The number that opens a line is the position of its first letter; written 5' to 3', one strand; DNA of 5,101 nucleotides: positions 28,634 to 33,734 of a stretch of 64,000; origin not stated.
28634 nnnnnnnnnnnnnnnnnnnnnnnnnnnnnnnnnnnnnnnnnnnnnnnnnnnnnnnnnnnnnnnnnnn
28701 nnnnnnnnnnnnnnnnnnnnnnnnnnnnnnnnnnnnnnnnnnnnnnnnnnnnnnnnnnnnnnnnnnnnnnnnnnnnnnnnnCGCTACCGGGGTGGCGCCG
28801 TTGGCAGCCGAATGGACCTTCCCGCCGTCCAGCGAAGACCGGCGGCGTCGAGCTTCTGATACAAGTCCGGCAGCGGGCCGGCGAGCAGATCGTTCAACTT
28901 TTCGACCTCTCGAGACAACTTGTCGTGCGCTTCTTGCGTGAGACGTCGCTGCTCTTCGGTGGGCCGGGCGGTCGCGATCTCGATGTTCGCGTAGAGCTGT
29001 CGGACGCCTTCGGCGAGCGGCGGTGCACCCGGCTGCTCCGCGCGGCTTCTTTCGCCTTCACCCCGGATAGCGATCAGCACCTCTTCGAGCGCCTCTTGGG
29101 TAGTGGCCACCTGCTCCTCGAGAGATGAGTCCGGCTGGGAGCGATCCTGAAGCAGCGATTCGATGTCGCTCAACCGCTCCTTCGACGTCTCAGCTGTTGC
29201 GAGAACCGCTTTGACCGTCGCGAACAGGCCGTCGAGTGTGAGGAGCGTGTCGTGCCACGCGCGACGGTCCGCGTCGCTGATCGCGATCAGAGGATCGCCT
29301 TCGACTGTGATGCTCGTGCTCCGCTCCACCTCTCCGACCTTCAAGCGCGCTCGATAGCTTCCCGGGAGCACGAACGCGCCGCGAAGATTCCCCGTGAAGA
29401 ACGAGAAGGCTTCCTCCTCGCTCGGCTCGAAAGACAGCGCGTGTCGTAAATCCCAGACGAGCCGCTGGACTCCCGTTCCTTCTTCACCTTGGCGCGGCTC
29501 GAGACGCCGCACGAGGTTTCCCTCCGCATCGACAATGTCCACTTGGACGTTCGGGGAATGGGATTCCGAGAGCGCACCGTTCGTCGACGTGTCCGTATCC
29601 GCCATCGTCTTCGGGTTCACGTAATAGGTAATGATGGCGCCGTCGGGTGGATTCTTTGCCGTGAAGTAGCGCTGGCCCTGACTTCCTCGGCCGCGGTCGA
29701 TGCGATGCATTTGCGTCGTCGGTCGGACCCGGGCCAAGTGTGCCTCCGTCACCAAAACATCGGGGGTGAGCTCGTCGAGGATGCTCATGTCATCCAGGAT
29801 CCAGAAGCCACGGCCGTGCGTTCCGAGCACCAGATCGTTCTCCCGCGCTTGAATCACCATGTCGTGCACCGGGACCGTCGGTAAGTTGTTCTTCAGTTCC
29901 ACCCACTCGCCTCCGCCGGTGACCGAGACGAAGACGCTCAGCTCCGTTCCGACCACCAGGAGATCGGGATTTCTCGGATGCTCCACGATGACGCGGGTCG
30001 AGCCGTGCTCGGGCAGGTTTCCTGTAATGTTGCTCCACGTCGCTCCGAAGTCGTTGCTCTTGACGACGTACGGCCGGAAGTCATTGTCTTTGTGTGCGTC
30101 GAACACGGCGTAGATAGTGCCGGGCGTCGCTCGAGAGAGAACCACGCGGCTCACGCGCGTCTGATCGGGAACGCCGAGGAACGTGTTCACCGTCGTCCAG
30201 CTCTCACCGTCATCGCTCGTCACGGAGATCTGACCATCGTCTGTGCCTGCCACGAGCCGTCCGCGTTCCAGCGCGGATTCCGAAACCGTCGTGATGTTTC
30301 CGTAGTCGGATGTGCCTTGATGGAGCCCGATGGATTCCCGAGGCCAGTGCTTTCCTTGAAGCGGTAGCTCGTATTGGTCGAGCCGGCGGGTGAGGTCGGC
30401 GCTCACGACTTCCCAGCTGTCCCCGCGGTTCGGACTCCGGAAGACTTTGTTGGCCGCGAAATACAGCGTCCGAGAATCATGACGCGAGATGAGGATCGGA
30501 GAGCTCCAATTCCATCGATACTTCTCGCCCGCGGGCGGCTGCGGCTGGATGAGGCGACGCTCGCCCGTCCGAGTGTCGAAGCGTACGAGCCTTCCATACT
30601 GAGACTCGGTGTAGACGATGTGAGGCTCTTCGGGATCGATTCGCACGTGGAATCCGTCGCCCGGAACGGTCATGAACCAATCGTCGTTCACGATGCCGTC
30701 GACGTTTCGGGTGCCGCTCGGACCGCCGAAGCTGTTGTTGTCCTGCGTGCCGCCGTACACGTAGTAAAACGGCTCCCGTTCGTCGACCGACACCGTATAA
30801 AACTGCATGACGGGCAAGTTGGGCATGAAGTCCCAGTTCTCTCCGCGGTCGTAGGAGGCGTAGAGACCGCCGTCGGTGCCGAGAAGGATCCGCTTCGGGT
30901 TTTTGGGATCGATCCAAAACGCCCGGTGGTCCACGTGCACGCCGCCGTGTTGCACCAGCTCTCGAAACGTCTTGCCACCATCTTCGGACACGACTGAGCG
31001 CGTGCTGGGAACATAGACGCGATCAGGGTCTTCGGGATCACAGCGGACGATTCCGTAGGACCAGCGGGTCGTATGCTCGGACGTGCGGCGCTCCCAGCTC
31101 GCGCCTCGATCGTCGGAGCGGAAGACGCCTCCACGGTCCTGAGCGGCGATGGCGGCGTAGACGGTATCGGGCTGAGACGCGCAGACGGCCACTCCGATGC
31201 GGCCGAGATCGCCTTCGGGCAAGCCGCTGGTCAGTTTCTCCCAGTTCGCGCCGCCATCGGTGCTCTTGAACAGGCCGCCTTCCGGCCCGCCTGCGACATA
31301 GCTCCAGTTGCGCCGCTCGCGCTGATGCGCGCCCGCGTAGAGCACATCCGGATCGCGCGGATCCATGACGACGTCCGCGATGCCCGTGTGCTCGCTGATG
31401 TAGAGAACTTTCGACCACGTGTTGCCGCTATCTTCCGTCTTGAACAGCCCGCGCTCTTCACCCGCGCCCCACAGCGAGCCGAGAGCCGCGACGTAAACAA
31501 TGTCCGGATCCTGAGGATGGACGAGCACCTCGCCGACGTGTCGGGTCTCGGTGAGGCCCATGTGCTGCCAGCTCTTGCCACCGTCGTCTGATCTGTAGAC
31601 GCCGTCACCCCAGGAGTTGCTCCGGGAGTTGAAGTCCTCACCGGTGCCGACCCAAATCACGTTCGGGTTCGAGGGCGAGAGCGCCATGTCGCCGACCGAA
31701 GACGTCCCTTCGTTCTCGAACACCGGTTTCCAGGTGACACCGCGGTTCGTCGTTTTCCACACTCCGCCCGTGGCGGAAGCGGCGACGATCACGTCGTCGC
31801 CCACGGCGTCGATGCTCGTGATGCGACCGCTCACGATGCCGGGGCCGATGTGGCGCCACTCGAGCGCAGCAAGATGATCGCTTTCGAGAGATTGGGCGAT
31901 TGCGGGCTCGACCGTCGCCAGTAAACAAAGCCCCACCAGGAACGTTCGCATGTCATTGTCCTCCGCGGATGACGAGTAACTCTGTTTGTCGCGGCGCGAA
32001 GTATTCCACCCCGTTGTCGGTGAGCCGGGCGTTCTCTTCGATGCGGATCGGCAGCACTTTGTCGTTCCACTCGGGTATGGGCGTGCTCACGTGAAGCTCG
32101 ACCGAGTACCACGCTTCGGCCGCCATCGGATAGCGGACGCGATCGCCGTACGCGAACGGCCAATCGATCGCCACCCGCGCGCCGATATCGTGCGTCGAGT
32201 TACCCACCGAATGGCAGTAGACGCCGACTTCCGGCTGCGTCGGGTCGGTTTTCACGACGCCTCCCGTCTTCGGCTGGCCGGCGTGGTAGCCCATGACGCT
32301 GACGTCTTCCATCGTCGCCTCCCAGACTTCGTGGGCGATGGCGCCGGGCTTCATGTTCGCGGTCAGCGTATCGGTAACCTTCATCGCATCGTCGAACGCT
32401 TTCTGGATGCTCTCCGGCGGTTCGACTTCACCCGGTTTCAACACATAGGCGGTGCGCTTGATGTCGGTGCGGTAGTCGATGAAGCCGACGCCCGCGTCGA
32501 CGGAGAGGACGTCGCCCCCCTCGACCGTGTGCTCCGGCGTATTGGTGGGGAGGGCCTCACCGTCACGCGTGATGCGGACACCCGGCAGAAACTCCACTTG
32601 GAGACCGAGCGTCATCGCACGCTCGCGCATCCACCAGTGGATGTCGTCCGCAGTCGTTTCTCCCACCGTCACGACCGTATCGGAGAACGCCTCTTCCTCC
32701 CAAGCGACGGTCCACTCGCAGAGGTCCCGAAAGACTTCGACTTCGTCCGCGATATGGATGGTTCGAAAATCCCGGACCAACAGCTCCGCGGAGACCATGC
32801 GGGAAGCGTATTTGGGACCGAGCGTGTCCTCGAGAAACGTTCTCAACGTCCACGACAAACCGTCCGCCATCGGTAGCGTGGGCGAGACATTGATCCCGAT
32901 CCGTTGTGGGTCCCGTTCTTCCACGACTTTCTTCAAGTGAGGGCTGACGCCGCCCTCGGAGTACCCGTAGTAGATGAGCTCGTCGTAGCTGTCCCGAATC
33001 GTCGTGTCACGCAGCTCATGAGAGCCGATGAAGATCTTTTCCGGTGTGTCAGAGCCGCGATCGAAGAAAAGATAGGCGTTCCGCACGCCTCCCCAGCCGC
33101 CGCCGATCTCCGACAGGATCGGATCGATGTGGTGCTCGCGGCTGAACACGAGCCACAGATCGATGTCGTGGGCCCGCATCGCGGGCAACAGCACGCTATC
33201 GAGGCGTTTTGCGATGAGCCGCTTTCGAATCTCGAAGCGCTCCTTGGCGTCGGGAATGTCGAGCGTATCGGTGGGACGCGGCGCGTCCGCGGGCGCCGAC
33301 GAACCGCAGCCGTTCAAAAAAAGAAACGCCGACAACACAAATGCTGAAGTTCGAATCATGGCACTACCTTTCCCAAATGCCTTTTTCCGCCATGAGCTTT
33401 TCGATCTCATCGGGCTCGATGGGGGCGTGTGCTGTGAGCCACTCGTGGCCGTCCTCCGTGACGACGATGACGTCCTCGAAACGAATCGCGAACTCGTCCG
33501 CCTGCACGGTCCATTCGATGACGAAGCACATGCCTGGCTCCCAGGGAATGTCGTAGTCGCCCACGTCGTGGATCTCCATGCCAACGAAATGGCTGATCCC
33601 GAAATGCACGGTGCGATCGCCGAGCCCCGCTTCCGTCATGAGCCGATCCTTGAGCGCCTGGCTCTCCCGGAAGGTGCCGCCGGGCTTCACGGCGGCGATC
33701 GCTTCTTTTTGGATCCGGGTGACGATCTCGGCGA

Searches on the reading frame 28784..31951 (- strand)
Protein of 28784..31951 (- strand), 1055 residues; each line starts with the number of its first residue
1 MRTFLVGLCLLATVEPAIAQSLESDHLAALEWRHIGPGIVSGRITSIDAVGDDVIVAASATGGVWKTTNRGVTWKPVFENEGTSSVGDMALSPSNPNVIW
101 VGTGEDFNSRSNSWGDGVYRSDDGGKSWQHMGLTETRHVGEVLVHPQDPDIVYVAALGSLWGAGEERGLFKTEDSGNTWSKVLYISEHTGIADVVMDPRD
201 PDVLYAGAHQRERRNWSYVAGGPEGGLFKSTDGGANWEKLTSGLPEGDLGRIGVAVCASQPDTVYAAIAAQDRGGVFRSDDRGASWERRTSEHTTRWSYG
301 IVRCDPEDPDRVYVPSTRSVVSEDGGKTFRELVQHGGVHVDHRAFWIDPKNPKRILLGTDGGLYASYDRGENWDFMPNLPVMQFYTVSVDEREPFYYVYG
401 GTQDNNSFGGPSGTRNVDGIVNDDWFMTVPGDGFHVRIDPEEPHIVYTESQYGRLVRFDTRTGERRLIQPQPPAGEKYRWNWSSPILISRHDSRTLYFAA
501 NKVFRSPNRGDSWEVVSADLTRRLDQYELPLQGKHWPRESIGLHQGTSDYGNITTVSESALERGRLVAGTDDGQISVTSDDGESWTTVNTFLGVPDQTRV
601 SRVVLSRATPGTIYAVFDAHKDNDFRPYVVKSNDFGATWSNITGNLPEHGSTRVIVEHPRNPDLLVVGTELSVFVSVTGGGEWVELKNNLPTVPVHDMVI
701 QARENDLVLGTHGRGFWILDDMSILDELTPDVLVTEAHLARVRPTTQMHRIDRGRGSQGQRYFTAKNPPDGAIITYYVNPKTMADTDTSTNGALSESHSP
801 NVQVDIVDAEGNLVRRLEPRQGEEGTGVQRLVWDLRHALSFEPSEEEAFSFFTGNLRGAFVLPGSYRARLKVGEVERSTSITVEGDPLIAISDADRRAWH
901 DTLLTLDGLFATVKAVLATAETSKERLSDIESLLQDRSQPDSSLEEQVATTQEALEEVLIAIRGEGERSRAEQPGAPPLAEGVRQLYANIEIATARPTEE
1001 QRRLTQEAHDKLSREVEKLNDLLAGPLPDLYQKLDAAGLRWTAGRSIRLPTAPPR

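Call 31: search_protein_families(library=pfam, proteins=[window:28784-31951:-])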
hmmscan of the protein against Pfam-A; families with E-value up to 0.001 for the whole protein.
window:28784-31951:- (1055 aa): 5 families
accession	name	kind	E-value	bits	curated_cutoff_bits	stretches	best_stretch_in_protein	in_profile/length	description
PF15902.12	Sortilin-Vps10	-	4.9e-30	105.1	33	2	118-242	3-114/446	Sortilin, neurotensin receptor 3,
PF02012.26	BNR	-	8.4e-10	37.6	27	0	119-129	1-11/12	BNR/Asp-box repeat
PF13088.12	BNR_2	-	2.9e-06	27.3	31.4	0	111-183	133-202/277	BNR repeat-like domain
PF15899.11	BNR_6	-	2.1e-05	24.6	27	0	277-287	2-12/14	BNR-Asp box repeat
PF14870.12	PSII_BNR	-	2.7e-05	24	27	0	164-294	35-145/303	Photosynthesis system II assembly factor YCF48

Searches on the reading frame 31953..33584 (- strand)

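Call 31: search_protein_families(library=pfam, proteins=[window:31953-33584:-])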
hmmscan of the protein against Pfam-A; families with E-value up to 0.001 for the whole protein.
window:31953-33584:- (543 aa): 1 family
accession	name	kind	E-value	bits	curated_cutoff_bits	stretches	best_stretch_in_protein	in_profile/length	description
PF00557.29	Peptidase_M24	-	1.3e-11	45.1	23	1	311-520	26-205/208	Metallopeptidase family M24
